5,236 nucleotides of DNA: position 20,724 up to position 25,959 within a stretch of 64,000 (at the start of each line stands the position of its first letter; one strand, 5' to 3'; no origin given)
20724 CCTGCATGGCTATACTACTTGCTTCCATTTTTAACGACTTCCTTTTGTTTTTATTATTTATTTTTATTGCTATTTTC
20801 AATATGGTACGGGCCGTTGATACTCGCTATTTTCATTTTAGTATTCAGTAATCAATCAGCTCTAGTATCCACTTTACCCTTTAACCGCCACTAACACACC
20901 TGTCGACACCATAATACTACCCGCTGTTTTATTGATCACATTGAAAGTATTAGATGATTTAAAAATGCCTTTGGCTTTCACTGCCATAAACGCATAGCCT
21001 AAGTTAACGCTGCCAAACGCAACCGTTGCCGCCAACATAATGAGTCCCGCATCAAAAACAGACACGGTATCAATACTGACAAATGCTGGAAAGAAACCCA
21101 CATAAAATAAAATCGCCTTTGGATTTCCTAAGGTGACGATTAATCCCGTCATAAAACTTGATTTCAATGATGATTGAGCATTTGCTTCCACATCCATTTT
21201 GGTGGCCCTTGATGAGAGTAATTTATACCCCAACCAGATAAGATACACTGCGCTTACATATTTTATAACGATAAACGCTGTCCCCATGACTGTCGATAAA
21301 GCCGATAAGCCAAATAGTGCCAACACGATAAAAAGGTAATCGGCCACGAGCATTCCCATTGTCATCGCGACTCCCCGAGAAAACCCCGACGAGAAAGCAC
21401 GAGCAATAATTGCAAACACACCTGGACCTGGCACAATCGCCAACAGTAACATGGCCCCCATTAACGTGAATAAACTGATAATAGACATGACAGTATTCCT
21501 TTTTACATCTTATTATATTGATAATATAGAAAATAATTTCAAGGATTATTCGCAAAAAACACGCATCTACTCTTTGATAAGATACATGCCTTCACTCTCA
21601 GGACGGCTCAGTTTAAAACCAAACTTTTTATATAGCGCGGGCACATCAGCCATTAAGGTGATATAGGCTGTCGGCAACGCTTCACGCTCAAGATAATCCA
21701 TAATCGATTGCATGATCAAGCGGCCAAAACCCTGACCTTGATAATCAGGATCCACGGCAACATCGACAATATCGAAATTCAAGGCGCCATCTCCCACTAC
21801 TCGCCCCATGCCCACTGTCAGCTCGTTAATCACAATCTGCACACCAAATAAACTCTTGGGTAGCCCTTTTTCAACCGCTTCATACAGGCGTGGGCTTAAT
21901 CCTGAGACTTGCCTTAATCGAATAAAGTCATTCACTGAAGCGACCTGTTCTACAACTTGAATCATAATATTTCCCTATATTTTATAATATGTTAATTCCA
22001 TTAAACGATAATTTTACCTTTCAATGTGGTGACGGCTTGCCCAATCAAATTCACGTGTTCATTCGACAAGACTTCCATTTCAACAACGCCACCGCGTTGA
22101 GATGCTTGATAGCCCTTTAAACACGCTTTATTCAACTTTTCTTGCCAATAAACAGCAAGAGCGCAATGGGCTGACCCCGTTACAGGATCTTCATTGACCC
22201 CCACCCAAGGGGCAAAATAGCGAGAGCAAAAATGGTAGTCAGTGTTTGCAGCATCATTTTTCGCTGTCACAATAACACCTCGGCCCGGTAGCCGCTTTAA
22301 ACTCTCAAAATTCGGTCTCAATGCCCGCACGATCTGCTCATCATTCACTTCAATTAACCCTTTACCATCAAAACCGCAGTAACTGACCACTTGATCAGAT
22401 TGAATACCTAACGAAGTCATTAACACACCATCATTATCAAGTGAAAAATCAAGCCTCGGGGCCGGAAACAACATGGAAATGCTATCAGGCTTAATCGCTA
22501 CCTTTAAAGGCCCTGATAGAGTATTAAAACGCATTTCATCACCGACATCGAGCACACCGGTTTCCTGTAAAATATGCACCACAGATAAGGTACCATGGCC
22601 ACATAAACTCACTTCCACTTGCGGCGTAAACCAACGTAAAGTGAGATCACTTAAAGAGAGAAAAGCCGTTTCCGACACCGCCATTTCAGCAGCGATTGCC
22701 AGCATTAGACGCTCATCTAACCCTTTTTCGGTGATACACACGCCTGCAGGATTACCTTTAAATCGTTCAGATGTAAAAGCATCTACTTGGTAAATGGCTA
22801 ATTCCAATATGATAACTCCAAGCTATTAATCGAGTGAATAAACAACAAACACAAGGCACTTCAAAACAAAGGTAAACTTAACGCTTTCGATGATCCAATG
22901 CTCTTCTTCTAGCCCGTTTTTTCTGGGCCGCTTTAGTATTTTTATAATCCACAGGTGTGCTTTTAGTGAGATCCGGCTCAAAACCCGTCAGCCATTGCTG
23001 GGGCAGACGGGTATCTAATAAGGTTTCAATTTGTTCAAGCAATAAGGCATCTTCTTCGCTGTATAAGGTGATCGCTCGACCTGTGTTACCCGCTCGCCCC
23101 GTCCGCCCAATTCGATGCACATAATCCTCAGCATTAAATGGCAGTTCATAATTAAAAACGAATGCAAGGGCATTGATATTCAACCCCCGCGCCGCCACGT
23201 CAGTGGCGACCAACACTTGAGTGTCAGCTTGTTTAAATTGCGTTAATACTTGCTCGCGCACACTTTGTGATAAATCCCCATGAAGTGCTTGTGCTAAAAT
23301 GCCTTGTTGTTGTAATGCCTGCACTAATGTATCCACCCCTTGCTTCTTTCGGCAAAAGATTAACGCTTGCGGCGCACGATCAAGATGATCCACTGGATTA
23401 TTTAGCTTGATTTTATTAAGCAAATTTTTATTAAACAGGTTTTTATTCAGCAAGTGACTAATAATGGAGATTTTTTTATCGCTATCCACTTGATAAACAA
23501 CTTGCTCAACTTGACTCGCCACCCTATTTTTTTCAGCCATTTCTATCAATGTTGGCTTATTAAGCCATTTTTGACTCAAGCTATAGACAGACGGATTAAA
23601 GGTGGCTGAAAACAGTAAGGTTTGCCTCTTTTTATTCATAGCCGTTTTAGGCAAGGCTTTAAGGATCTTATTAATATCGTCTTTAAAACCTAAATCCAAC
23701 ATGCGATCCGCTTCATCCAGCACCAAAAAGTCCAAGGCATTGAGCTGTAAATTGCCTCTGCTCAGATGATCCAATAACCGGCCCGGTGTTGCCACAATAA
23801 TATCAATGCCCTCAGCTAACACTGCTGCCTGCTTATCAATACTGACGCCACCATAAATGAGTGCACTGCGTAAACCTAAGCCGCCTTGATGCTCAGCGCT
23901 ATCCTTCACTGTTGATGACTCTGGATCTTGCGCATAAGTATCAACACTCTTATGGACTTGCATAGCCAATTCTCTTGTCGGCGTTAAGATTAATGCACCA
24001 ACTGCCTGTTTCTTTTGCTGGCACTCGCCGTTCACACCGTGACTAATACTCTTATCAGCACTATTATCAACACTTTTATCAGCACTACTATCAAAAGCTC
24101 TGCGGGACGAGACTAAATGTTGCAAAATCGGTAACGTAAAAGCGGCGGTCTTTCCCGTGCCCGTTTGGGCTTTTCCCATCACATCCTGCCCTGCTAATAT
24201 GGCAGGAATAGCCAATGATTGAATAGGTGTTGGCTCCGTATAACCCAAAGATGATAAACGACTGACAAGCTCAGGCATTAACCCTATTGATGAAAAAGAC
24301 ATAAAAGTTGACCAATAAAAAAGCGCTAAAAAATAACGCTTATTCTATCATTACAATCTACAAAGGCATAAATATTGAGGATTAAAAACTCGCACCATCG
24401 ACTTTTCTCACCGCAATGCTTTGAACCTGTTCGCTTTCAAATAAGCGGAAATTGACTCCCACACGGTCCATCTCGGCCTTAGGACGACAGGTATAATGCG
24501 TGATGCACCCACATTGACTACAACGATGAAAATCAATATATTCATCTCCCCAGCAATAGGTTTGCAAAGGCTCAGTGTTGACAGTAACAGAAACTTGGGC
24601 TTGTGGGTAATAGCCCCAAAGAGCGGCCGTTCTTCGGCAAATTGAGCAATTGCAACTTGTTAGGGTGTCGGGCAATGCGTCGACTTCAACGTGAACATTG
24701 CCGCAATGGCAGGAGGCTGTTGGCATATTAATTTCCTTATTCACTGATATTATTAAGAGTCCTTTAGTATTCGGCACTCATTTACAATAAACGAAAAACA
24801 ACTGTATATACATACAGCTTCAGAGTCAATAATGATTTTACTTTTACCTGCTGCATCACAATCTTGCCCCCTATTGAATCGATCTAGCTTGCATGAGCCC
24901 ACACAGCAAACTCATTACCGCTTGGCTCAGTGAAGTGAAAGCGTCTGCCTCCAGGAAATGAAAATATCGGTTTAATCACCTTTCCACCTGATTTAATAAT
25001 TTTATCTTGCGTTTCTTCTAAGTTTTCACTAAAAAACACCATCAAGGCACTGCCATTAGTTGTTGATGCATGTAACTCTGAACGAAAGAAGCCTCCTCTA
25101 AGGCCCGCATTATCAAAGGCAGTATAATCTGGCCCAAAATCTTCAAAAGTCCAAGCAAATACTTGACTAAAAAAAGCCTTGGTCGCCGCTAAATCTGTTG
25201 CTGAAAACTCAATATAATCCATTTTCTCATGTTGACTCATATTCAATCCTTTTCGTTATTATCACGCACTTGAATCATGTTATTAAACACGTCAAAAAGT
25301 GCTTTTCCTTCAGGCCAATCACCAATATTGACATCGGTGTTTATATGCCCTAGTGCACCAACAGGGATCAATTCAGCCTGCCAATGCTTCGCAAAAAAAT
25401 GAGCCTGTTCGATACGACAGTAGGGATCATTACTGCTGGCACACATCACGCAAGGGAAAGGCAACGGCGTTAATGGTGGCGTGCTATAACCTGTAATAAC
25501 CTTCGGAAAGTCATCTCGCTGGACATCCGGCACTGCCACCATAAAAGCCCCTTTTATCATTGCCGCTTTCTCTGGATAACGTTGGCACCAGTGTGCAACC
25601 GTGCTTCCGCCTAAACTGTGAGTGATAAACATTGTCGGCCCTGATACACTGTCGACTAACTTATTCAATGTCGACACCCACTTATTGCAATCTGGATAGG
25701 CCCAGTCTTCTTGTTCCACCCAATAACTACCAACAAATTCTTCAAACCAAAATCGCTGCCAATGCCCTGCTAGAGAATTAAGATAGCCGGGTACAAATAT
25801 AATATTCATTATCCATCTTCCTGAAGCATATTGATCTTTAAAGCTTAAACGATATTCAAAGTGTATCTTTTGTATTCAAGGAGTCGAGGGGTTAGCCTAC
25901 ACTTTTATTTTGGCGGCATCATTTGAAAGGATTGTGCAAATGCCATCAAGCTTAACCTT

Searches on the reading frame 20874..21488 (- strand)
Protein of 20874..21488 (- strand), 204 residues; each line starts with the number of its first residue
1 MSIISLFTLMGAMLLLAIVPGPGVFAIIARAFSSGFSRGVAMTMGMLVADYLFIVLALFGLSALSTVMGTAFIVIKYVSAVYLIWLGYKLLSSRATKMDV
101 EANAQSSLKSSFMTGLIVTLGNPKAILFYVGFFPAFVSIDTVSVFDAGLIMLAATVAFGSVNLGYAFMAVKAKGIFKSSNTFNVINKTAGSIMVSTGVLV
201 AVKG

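Call 35: search_protein_families(library=pfam, proteins=[window:20874-21488:-], max_evalue=0.001)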
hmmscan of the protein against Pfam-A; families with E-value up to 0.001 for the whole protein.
window:20874-21488:- (204 aa): 1 family
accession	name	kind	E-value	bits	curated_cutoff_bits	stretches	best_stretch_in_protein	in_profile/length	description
PF01810.24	LysE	-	5.2e-33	114.6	25.6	1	15-203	2-192/193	LysE type translocator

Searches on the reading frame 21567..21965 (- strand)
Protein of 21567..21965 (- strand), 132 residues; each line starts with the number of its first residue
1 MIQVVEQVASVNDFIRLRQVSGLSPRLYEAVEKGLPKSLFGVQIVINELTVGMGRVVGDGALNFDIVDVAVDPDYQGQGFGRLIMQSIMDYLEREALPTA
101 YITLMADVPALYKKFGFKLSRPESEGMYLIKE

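Call 35: search_protein_families(library=pfam, proteins=[window:21567-21965:-], max_evalue=0.001)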
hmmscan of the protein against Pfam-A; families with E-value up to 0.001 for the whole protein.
window:21567-21965:- (132 aa): 5 families
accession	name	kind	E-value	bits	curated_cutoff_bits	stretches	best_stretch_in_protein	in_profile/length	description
PF13508.13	Acetyltransf_7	-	3e-11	44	27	1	49-118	13-83/84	Acetyltransferase (GNAT) domain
PF00583.31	Acetyltransf_1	-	1.8e-09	38.3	20.7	1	44-117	38-116/116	Acetyltransferase (GNAT) family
PF13673.13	Acetyltransf_10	-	2.7e-09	37.5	23.6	1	46-125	38-115/128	Acetyltransferase (GNAT) domain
PF13527.13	Acetyltransf_9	-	2.5e-05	24.7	25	1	66-119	75-126/127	Acetyltransferase (GNAT) domain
PF08445.16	FR47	-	0.00091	19.6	22.1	0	67-120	25-80/86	FR47-like protein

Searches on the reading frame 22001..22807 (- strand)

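Call 35: search_protein_families(library=pfam, proteins=[window:22001-22807:-], max_evalue=0.001)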
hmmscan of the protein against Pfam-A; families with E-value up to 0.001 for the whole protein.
window:22001-22807:- (268 aa): 2 families
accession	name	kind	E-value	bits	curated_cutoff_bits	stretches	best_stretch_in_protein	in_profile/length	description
PF02567.21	PhzC-PhzF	-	5.9e-61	206.9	27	1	8-264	1-281/281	Phenazine biosynthesis-like protein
PF01678.24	DAP_epimerase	-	0.00014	22.4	34.7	0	66-109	65-108/121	Diaminopimelate epimerase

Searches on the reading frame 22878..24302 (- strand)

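Call 35: search_protein_families(library=pfam, proteins=[window:22878-24302:-], max_evalue=0.001)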
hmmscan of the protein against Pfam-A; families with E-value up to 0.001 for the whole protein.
window:22878-24302:- (474 aa): 3 families
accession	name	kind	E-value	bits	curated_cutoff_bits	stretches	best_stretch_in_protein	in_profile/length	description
PF00270.35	DEAD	-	1.7e-45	155.2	26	1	25-239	1-164/167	DEAD/DEAH box helicase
PF00271.37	Helicase_C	-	5e-30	104.4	23.5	1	307-405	12-110/110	Helicase conserved C-terminal domain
PF04851.21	ResIII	-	0.00013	22.4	22.5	0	94-236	47-163/164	Type III restriction enzyme, res subunit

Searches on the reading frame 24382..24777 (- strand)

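Call 35: search_protein_families(library=pfam, proteins=[window:24382-24777:-], max_evalue=0.001)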
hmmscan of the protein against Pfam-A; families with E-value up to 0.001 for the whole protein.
window:24382-24777:- (131 aa): 1 family
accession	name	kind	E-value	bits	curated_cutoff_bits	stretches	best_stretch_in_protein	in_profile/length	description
PF04828.22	GFA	-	8.9e-08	32.7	24.3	1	19-115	2-101/115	Glutathione-dependent formaldehyde-activating enzyme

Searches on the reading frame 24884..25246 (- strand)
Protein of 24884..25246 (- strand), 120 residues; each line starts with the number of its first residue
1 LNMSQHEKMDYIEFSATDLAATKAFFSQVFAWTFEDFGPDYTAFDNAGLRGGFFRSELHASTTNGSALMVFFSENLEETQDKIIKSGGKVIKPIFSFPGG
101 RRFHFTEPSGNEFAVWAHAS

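Call 35: search_protein_families(library=pfam, proteins=[window:24884-25246:-], max_evalue=0.001)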
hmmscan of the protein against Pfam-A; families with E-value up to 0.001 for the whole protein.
window:24884-25246:- (120 aa): 2 families
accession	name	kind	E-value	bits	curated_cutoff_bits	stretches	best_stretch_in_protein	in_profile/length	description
PF00903.31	Glyoxalase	-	8.7e-11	42.7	20.6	1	9-114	2-120/121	Glyoxalase/Bleomycin resistance protein/Dioxygenase superfamily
PF18029.7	Glyoxalase_6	-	0.00041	21.4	23.6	1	13-115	3-105/106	Glyoxalase-like domain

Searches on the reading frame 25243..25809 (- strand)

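Call 35: search_protein_families(library=pfam, proteins=[window:25243-25809:-], max_evalue=0.001)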
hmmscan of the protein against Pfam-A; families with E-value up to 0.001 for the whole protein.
window:25243-25809:- (188 aa): 2 families
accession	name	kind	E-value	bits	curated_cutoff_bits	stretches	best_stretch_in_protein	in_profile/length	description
PF06821.19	Ser_hydrolase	-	2e-46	158.5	22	1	4-173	2-171/172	Serine hydrolase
PF12146.15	Hydrolase_4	-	0.00042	20.1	27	0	42-90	56-110/239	Serine aminopeptidase, S33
